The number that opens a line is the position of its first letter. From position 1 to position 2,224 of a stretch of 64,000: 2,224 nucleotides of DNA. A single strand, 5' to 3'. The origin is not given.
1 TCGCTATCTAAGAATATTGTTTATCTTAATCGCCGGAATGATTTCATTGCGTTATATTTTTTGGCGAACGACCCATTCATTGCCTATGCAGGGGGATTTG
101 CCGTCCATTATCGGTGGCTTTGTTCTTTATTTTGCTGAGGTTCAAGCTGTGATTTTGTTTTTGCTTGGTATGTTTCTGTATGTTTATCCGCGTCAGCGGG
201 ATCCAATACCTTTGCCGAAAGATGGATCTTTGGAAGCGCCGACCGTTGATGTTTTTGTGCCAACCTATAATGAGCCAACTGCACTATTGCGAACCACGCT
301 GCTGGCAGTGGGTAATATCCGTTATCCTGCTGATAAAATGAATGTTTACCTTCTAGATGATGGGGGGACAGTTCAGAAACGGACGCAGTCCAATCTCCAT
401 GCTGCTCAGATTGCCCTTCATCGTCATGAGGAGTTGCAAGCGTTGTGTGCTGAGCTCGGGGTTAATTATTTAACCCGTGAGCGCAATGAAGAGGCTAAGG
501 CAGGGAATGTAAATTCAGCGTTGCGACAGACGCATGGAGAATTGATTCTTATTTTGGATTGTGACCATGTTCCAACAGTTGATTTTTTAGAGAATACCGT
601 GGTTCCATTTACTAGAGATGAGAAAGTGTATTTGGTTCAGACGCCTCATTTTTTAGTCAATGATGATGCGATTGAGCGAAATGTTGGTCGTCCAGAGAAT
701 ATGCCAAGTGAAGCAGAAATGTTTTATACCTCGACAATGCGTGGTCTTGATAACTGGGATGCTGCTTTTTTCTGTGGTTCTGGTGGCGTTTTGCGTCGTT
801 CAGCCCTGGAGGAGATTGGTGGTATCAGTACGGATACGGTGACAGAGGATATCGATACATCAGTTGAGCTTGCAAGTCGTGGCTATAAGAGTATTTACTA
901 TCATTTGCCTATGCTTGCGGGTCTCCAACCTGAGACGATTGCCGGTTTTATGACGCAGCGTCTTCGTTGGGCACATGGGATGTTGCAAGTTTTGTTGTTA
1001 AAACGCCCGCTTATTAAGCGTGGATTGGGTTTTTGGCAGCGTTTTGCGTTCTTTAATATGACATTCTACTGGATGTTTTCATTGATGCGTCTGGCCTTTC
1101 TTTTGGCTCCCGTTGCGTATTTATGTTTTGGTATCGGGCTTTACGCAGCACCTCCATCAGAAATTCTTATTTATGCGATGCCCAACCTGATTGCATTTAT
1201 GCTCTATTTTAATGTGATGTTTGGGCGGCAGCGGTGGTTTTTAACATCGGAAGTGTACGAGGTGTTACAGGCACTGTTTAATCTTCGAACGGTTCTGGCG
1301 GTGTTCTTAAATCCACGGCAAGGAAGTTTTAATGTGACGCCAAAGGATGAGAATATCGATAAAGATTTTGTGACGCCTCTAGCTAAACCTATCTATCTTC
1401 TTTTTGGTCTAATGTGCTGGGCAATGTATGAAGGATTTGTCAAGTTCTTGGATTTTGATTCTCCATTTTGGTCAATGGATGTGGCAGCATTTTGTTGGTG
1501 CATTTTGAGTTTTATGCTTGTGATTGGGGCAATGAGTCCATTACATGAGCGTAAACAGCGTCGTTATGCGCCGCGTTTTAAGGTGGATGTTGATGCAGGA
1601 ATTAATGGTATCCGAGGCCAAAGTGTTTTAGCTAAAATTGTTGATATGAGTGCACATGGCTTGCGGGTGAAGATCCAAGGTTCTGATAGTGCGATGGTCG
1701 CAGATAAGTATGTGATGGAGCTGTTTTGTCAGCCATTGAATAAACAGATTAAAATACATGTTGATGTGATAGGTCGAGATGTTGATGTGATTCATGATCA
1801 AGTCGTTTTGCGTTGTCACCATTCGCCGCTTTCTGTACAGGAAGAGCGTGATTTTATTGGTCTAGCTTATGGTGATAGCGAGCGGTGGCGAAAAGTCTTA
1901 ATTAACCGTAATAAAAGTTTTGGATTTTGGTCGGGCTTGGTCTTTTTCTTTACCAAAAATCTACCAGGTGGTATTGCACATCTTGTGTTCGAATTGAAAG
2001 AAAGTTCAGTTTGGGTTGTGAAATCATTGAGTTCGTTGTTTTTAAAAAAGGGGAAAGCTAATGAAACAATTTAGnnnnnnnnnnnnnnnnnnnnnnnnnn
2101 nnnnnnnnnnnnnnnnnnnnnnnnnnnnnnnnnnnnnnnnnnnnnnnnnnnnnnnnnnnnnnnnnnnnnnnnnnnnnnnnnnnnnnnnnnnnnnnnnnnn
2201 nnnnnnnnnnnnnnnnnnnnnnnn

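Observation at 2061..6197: BcsB carries a ~590-residue N-terminal coiled coil built from in-register 28-residue repeats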

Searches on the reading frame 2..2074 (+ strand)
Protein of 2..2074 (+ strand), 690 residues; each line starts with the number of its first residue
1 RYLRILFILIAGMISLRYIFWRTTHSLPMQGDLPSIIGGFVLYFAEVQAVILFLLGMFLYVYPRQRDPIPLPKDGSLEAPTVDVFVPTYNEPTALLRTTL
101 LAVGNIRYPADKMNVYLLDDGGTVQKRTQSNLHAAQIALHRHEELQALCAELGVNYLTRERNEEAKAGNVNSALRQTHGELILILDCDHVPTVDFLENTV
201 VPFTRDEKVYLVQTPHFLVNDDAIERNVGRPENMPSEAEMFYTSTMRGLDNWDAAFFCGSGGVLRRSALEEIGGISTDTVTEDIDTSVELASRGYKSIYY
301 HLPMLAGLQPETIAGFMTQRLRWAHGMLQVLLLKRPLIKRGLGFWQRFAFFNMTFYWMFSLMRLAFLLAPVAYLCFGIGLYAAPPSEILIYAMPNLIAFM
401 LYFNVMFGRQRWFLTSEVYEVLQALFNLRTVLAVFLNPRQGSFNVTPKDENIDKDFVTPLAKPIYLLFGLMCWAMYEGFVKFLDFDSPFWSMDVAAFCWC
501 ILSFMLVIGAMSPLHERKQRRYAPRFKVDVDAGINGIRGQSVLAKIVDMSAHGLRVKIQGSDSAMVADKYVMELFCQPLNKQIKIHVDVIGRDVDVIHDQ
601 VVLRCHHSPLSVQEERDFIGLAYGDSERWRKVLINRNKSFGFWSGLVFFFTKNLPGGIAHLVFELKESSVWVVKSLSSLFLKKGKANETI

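Call 5: search_protein_families(library=pfam, proteins=[window:2-2074:+], max_evalue=0.01)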
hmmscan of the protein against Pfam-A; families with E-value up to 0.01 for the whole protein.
window:2-2074:+ (690 aa): 6 families
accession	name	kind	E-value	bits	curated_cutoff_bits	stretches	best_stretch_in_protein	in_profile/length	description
PF13632.12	Glyco_trans_2_3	-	4.1e-25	89.2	27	1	181-389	1-183/198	Glycosyl transferase family group 2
PF13641.12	Glyco_tranf_2_3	-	2.4e-19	70.7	27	1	80-325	1-229/230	Glycosyltransferase like family 2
PF00535.33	Glycos_transf_2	-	3.1e-19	70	23.3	1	84-273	2-168/168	Glycosyl transferase family 2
PF03552.20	Cellulose_synt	-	5.7e-18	65.3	24.7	2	271-374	414-522/722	Cellulose synthase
PF13506.12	Glyco_transf_21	-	1.1e-09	38.4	21.7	1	163-324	15-173/174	Glycosyl transferase family 21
PF07238.19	PilZ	-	9.7e-06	26.3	22.5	1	519-618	1-96/102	PilZ domain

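Call 6: search_protein_families(library=ncbifam, proteins=[window:2-2074:+], max_evalue=0.01)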
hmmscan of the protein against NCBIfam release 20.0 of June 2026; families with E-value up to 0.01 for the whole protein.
window:2-2074:+ (690 aa): 14 families
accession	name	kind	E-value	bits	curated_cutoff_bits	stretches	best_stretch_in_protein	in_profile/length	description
TIGR03030.1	CelA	equivalog_domain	8.6e-223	741.3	699.1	1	4-654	57-700/714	UDP-forming cellulose synthase catalytic subunit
NF008558.0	PRK11498.1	equivalog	1.1e-135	453.7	992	1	4-631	199-798/872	UDP-forming cellulose synthase catalytic subunit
TIGR03937.1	PgaC_IcaA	equivalog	1.6e-23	83.4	422.3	2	263-369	206-314/407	poly-beta-1,6-N-acetyl-D-glucosamine synthase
TIGR03111.1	glyc2_xrt_Gpos1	hypoth_equivalog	4.8e-18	65.2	363.95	1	76-406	45-366/439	TIGR03111 family XrtG-associated glycosyltransferase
TIGR04242.1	nodulat_NodC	equivalog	3.2e-11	42.8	550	1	60-199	28-152/395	chitooligosaccharide synthase NodC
NF003958.0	PRK05454.2-1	equivalog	6.8e-11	41.1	419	1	76-223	103-248/704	glucans biosynthesis glucosyltransferase MdoH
TIGR03965.1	mycofact_glyco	equivalog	2.2e-09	36.7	280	1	78-323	72-296/467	mycofactocin biosynthesis glycosyltransferase MftF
NF003962.0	PRK05454.2-5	equivalog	1.2e-08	34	328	1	49-351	106-408/641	glucans biosynthesis glucosyltransferase MdoH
NF053846.1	glyco_with_XrtP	equivalog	8.4e-07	28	520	1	258-408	225-376/440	XrtP-associated glycosyltransferase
NF041875.1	EPS_EpsD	equivalog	4.8e-05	22.9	370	1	82-201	1-102/325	exopolysaccharide biosynthesis glycosyltransferase EpsD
NF003956.0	PRK05454.1-3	equivalog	5.2e-05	21.6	864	1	75-222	130-274/718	glucans biosynthesis glucosyltransferase MdoH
NF003959.0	PRK05454.2-2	equivalog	5.4e-05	21.8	550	1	145-373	149-383/599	glucans biosynthesis glucosyltransferase MdoH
TIGR03472.1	HpnI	equivalog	0.00075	18.4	310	1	163-408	111-352/373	bacteriohopanetetrol glucosamine biosynthesis glycosyltransferase HpnI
NF003957.0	PRK05454.1-4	equivalog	0.0011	17.4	1131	1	83-222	144-281/645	glucans biosynthesis glucosyltransferase MdoH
